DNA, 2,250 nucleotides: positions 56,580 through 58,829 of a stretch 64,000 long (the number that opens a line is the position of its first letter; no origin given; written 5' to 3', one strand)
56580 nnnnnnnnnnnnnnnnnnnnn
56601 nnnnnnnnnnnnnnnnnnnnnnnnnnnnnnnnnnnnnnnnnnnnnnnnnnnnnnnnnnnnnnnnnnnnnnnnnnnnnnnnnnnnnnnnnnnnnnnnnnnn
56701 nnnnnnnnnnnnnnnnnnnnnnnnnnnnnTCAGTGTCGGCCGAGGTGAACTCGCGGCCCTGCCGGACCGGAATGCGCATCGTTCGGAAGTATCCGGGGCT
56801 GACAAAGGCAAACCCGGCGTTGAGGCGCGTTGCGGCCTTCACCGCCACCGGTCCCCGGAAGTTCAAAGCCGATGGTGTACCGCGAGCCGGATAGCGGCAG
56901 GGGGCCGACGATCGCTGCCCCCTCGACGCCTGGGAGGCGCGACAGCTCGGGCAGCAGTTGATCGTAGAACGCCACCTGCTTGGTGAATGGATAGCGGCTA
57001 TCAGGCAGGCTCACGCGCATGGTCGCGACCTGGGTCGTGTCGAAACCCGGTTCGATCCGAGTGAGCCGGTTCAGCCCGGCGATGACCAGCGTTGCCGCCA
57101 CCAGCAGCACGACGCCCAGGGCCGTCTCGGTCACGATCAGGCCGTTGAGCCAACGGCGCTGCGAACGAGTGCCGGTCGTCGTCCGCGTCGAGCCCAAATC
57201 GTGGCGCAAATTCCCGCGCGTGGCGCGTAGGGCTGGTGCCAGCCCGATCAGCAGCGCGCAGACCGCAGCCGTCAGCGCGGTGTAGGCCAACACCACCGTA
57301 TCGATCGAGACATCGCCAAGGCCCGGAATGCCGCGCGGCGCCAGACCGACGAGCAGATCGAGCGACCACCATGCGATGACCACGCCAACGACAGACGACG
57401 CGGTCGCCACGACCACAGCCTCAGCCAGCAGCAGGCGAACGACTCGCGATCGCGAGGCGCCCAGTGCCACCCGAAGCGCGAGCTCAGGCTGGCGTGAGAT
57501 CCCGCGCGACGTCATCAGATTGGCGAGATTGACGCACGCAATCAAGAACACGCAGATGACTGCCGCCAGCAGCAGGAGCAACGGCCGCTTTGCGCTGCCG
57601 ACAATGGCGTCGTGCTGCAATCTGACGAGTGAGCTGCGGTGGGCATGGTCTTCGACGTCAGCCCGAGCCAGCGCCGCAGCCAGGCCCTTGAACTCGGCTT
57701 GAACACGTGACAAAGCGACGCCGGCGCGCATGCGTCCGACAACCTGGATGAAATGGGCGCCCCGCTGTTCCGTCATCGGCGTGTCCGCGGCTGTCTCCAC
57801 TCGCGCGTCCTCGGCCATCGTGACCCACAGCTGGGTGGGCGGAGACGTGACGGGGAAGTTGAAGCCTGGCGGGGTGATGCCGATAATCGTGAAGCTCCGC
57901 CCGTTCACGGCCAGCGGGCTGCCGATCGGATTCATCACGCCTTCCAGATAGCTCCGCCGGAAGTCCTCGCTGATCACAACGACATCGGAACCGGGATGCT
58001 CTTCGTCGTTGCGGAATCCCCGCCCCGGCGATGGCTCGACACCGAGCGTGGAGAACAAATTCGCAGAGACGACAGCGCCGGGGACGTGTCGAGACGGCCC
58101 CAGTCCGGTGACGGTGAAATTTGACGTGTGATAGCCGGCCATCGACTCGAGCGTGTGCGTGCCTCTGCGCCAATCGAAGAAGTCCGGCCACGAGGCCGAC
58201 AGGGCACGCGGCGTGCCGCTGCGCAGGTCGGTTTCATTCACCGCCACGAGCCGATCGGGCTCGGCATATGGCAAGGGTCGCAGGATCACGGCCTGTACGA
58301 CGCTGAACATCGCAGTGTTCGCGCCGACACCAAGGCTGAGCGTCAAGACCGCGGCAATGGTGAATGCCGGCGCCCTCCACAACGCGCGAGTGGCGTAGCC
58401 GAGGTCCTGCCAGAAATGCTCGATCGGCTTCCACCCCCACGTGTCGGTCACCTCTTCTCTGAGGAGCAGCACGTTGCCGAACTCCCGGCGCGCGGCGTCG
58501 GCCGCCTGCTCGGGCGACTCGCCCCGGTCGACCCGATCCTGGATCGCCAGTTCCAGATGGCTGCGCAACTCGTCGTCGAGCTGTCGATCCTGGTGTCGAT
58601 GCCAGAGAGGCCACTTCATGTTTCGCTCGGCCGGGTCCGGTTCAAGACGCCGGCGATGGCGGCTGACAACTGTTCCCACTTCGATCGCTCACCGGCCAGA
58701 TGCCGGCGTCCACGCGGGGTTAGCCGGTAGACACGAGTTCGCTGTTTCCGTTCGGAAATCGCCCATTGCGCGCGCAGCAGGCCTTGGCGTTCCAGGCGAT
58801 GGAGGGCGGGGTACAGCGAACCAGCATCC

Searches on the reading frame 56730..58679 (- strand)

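Call 78: search_protein_families(library=pfam, max_evalue=0.0001, proteins=[window:56730-58679:-])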
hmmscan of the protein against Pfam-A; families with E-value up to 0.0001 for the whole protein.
window:56730-58679:- (649 aa): 2 families
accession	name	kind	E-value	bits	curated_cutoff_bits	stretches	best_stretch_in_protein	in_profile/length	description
PF12704.14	MacB_PCD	-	1.2e-22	81.7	27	1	107-331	1-205/207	MacB-like periplasmic core domain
PF02687.27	FtsX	-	8.2e-13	48.9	25.5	1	373-490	3-119/120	FtsX-like permease C-terminal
